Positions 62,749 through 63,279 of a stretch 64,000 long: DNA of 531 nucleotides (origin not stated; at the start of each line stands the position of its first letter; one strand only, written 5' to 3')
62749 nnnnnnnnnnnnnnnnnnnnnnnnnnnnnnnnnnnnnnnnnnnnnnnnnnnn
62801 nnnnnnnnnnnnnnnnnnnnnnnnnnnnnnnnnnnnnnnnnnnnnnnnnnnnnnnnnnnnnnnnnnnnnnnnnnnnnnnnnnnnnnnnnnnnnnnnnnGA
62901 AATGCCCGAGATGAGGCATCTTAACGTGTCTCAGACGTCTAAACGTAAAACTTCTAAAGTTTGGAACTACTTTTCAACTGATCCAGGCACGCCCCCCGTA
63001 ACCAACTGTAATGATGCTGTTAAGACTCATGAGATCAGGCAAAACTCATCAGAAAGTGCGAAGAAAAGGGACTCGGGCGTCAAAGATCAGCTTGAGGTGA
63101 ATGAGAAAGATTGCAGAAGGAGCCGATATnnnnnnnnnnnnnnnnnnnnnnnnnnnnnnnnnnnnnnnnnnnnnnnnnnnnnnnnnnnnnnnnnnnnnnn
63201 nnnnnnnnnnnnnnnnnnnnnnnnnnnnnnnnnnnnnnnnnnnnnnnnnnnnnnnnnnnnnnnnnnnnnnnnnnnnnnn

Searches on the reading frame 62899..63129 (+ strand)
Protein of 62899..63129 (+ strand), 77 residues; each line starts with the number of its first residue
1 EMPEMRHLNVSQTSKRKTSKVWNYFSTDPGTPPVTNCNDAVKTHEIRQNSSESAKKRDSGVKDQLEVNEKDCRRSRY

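Call 33: search_protein_families(library=pfam, max_evalue=0.05, proteins=[window:62899-63129:+])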
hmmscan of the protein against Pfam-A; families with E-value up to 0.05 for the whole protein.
seq(77 aa): 0 families
